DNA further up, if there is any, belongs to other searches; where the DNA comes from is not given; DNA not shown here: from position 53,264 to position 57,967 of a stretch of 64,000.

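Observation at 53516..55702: Array of 19 tandem 37/41-residue repeats with a 37-37-41 super-repeat in the N-terminal half of the VWA protein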

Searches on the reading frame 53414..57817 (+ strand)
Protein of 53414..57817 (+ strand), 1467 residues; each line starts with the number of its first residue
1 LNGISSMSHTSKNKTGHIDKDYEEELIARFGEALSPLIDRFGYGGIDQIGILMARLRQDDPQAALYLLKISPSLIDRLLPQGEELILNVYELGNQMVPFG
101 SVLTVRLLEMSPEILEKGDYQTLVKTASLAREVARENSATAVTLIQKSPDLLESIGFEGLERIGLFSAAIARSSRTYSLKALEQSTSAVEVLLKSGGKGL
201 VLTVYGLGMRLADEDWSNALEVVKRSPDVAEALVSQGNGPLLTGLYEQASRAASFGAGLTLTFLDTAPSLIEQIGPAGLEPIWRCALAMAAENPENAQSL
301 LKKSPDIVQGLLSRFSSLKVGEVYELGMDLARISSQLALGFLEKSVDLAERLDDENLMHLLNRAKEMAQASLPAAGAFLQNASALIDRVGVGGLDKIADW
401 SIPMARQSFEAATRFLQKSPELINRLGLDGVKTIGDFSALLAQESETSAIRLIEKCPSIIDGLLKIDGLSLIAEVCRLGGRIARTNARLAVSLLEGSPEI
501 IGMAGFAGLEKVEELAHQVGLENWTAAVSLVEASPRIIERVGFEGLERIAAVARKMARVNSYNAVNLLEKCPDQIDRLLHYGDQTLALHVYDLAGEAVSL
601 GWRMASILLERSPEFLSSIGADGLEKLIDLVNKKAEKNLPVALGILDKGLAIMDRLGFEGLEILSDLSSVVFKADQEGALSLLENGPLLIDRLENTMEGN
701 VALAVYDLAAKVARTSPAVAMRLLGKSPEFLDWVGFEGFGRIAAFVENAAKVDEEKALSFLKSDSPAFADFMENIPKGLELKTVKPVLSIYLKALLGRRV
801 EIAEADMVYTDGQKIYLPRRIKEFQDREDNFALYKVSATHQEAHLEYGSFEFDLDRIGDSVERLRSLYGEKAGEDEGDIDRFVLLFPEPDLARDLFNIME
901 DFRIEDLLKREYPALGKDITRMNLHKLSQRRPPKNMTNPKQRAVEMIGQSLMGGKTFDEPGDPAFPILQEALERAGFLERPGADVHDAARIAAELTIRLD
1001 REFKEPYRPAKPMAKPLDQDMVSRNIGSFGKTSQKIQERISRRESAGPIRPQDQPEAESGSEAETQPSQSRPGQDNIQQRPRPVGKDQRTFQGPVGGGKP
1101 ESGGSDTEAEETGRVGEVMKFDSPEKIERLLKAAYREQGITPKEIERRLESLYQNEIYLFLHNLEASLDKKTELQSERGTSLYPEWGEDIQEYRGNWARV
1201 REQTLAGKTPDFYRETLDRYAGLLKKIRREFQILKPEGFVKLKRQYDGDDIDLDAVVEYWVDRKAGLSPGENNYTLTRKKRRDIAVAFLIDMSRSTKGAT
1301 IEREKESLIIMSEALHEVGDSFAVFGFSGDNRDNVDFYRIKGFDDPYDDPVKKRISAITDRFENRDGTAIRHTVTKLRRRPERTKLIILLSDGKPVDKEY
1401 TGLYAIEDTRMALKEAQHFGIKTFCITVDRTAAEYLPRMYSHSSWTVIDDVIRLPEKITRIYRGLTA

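Call 3: search_protein_families(library=pfam, proteins=[window:53414-57817:+], max_evalue=0.1)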
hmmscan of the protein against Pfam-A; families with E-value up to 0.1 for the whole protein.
window:53414-57817:+ (1467 aa): 4 families
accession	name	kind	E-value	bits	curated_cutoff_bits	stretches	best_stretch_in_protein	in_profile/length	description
PF00092.34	VWA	-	5.1e-10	40.3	23.8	1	1286-1441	2-152/174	von Willebrand factor type A domain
PF11775.14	CobT_C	-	8.7e-06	26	21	1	1363-1401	115-153/220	Cobalamin biosynthesis protein CobT VWA domain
PF13768.12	VWA_3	-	0.0022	18.5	27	1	1285-1412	2-122/155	von Willebrand factor type A domain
PF13519.12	VWA_2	-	0.0047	18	27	1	1286-1393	1-106/107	von Willebrand factor type A domain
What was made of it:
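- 56894..57814 (+): Finger plus VWA/MIDAS domain plus ATPase-binding C-terminus (aa 1161-1467). The MIDAS DxSxS motif is D1291-S1295 (57284-57298). Pfam VWA E 5.1e-10 (call 3).
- Closest known: CobT. Same: Pfam CobT_C matches part of the VWA domain (E 8.7e-6, call 3).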

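Call 4: search_protein_families(library=ncbifam, proteins=[window:53414-57817:+], max_evalue=0.1)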
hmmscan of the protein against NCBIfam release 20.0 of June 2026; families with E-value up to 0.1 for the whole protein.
window:53414-57817:+ (1467 aa): 3 families
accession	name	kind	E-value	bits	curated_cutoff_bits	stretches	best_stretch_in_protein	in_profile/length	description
TIGR01651.1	CobT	equivalog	0.02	13.6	759.05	0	1363-1398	495-530/600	cobaltochelatase subunit CobT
NF009547.0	PRK12936.1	subfamily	0.044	13.4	436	0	140-222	31-110/245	3-ketoacyl-(acyl-carrier-protein) reductase NodG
NF003883.0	PRK05428.2-1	equivalog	0.057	12.8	252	0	430-481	51-98/189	HPr kinase/phosphorylase-related protein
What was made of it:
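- Closest known: CobT. Different: The NCBIfam CobT equivalog scores 13.6 bits against a cut-off of 759 (call 4).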

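Call 8: find_homologous_proteins(query=window:53414-57817:+)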
Query window:53414-57817:+ (1467 aa): 50 proteins with E <= 0.001 among 8000 candidates.
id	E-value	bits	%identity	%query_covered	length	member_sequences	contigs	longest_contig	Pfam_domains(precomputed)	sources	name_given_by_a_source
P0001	0.0e+0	3141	98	99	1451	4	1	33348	PF11775.14,PF00092.35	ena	-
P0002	0.0e+0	2634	83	98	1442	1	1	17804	PF11775.14,PF00092.35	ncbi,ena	-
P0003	0.0e+0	2584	82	98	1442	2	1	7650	PF00092.35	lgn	-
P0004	0.0e+0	2259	70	99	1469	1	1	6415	PF00092.35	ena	-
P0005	0.0e+0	2158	78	86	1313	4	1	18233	-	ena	-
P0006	0.0e+0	2084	65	99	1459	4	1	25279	PF11775.14,PF00092.35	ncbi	ncbi:MAG: VWA domain-containing protein [Thermodesulfobacteriota bacterium]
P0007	0.0e+0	2052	65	100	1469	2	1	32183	PF11775.14,PF00092.35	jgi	-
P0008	0.0e+0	2032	64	99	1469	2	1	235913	PF11775.14,PF00092.35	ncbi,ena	-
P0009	0.0e+0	2006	62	99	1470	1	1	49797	PF11775.14,PF00092.35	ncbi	-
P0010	0.0e+0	1985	63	100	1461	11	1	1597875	PF11775.14,PF00092.35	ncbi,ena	-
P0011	0.0e+0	1974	62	98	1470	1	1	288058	PF11775.14,PF00092.35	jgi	-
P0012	0.0e+0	1966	62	100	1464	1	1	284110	PF11775.14,PF00092.35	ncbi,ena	-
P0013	0.0e+0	1959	62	100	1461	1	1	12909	PF11775.14,PF00092.35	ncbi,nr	ncbi:MAG: VWA domain-containing protein [Deltaproteobacteria bacterium]|nr:VWA domain-containing pro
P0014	0.0e+0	1936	61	99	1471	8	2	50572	PF11775.14,PF00092.35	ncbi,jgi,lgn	jgi:uncharacterized protein YegL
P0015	0.0e+0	1935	60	98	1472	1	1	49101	PF11775.14,PF00092.35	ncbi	ncbi:MAG: VWA domain-containing protein [Deltaproteobacteria bacterium]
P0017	0.0e+0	1930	61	99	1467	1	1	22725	PF11775.14,PF00092.35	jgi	jgi:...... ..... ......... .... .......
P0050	1.9e-274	932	40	90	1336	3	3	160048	PF11775.14,PF00092.35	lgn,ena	-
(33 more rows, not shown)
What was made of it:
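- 53414..57817 (+): Giant NorD/CbbO-like VWA adaptor gene (1467 aa from TTG 53414; probably 1461 aa from ATG 53432). 50 full-length homologues at 40-98% identity (call 8).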

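Call 10: search_solved_structures(query=window:53414-57817:+, max_evalue=1)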
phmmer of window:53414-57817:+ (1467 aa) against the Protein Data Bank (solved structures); distinct sequences matched with E-value up to 1: 22.
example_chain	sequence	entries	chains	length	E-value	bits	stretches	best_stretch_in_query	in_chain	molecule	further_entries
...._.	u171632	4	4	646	1.9e-45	158.3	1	1178-1465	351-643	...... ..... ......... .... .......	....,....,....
9qh6_G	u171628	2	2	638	1.7e-38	135.3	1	1171-1466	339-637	von Willebrand factor, type A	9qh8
1dgq_A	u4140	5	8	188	0.1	13.5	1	1283-1430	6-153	LEUKOCYTE FUNCTION ASSOCIATED ANTIGEN-1 | Integrin alpha-L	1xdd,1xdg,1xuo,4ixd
3e2m_A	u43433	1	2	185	0.11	13.3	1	1284-1430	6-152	Integrin alpha-L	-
3f74_A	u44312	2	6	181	0.15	12.8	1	1285-1430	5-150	Integrin alpha-L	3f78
1t0p_A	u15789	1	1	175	0.16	12.8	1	1285-1428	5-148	Integrin alpha-L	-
1cqp_A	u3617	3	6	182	0.17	12.7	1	1285-1430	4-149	ANTIGEN CD11A (P180) | Integrin alpha-L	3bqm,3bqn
21vt_A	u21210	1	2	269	0.31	11.9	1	1363-1400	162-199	Cobaltochelatase subunit CobT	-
2ica_A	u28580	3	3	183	0.31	11.9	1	1284-1430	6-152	Integrin alpha-L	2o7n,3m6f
1rd4_A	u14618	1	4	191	0.31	11.8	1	1284-1430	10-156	Integrin alpha-L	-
2q2k_A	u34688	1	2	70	0.32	11.8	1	753-794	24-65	Hypothetical protein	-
1lfa_A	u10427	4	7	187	0.33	11.8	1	1284-1430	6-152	CD11A | LEUKOCYTE ADHESION GLYCOPROTEIN | I-DOMAIN FRAGMENT OF LFA-1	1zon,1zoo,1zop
7kc3_C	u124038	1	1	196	0.34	11.7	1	1284-1430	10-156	Integrin alpha-L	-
7kc5_A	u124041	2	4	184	0.38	11.5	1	1285-1430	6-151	Integrin alpha-L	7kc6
1mq9_A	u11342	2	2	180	0.4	11.5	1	1285-1428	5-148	Integrin alpha-L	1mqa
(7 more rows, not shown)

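Call 12: find_encoding_contigs(protein=P0010, flank=8000, max_places=2)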
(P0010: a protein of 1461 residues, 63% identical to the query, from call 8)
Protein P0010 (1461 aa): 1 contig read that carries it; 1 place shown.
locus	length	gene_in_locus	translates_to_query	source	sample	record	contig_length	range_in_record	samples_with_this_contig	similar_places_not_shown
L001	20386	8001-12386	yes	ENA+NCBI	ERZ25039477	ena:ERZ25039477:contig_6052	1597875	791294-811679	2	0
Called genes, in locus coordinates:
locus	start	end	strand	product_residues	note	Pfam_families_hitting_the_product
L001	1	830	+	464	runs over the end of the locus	PF01636:APH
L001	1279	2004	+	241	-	PF01066:CDP-OH_P_transf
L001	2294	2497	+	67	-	-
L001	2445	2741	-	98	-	PF05016:ParE_toxin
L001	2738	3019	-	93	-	PF02604:PhdYeFM_antitox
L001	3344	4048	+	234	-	PF00174:Oxidored_molyb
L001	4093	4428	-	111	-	PF02452:PemK_toxin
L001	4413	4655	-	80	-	PF01402:RHH_1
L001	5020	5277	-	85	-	PF10387:DUF2442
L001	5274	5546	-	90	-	PF13711:DUF4160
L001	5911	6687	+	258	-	PF00296:Bac_luciferase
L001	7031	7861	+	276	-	PF07728:AAA_5, PF08406:CbbQ_C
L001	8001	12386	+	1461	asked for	PF00092:VWA, PF11775:CobT_C (faint)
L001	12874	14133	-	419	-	PF01548:DEDD_Tnp_IS110, PF02371:Transposase_20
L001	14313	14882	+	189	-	PF00210:Ferritin, PF02915:Rubrerythrin, PF12902:Ferritin-like (weak)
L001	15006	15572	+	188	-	PF14512:TM1586_NiRdase (faint), PF00881:Nitroreductase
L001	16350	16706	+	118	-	-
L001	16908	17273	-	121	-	PF02452:PemK_toxin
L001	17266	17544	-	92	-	-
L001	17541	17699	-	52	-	-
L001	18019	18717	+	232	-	PF12762:DDE_Tnp_IS1595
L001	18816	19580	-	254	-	PF23441:SDR, PF00106:adh_short, PF08659:KR, PF13561:adh_short_C2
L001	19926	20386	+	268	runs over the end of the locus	PF00378:ECH_1, PF16113:ECH_2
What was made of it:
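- Toxin-antitoxin and transposase genes are near one homologue (L001, call 12).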

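Call 13: find_encoding_contigs(protein=P0050, flank=8000, max_places=2)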
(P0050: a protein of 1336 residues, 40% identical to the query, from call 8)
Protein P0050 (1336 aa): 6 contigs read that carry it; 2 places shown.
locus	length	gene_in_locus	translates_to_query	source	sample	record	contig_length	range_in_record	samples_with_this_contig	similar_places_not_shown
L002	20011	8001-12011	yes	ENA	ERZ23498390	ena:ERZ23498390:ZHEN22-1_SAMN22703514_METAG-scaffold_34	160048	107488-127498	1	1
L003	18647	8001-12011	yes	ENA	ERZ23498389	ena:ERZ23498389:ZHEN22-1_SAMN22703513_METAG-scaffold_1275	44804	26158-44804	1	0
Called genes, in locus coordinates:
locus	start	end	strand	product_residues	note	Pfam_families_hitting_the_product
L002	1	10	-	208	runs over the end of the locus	PF00753:Lactamase_B, PF12706:Lactamase_B_2 (weak)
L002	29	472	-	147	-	PF01029:NusB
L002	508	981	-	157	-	PF00885:DMRL_synthase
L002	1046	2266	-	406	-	PF00926:DHBP_synthase, PF00925:GTP_cyclohydro2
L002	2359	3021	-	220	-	PF00677:Lum_binding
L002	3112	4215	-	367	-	PF00383:dCMP_cyt_deam_1, PF14437:MafB19-deam, PF01872:RibD_C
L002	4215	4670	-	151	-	PF22811:Zn_ribbon_NrdR, PF03477:ATP-cone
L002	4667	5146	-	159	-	PF00383:dCMP_cyt_deam_1, PF14437:MafB19-deam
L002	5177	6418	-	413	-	PF00464:SHMT, PF00155:Aminotran_1_2, PF01212:Beta_elim_lyase (weak)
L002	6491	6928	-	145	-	PF02502:LacAB_rpiB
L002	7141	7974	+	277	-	PF07728:AAA_5, PF08406:CbbQ_C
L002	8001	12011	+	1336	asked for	PF00092:VWA, PF11775:CobT_C (faint)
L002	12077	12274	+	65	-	-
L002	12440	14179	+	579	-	PF00501:AMP-binding, PF13193:AMP-binding_C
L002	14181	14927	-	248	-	PF19620:DUF6125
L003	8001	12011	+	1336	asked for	PF00092:VWA, PF11775:CobT_C (faint)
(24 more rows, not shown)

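Call 18: search_solved_structures(query=A1, max_evalue=0.01, show_alignments=1)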
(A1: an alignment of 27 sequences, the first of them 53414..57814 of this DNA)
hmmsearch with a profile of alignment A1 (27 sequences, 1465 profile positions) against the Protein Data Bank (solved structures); distinct sequences matched with E-value up to 0.01: 7.
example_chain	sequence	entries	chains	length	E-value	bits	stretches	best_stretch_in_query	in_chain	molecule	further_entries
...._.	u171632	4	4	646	2e-53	184.7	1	1177-1463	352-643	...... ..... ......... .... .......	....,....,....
9qh6_G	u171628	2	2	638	1.4e-46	162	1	1169-1464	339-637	von Willebrand factor, type A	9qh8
2ymu_A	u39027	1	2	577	0.00065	20.6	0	166-350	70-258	WD-40 REPEAT PROTEIN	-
21vt_A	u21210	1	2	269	0.0023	18.8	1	1361-1396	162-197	Cobaltochelatase subunit CobT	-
9k87_A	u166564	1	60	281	0.0052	17.6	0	37-152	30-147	Cage-i53-Zn1-HEHE-5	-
8glt_0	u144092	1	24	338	0.0076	17.1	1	333-553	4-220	C3-comp_O32-15, polyalanine model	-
8fn4_6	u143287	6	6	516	0.0088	16.9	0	340-467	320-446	RNA-editing substrate-binding complex protein 6 (RESC6) | RAP domain-containing protein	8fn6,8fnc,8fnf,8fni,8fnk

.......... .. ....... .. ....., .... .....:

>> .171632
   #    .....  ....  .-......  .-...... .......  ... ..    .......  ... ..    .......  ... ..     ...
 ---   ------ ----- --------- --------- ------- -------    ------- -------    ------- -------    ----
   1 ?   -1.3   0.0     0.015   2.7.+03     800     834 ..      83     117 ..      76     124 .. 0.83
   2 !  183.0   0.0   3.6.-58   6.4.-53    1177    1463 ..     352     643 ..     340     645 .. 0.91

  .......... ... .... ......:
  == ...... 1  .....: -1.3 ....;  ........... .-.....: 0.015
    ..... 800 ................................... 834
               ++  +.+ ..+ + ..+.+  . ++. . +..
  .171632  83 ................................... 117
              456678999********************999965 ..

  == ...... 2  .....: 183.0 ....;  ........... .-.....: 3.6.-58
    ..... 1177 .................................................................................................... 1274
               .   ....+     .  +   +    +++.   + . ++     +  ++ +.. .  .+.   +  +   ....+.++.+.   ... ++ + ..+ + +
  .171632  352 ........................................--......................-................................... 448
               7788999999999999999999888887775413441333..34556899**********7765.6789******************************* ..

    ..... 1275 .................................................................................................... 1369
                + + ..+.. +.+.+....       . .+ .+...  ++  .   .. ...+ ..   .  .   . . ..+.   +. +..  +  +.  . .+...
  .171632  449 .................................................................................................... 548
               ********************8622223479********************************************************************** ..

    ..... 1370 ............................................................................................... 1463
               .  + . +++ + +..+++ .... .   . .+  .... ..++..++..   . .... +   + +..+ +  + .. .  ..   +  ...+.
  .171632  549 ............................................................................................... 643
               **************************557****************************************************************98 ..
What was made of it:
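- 55703..56533 (+): NorD/CbbO/CobT-type N-terminal domain (aa 764-1040), with two sub-domains joined by a flexible loop at aa ~869-877. This loop is where archaeal homologues are split into two genes. Weak HMM alignment of the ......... motif to NorD residues 83-117 (call 18).
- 56894..57814 (+): Profile match to NorD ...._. residues 352-643, E 2e-53 (call 18).
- On NorD/CbbO-type VWA adaptor of CbbQ/NorQ MoxR ATPases: NorD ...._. E 2e-53 (call 18).
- On TPR / PPR / OPR / HPR helical-hairpin repeats: Only a marginal profile hit to RESC6, E 0.0088 with no significant stretch (call 18).
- E 2e-53 to NorD residues 352-643 (call 18). A family profile gave a marginal hit (E 0.0088, no stretch passing on its own) to the RAP-domain protein RESC6, and to designed repeat cages (call 18).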
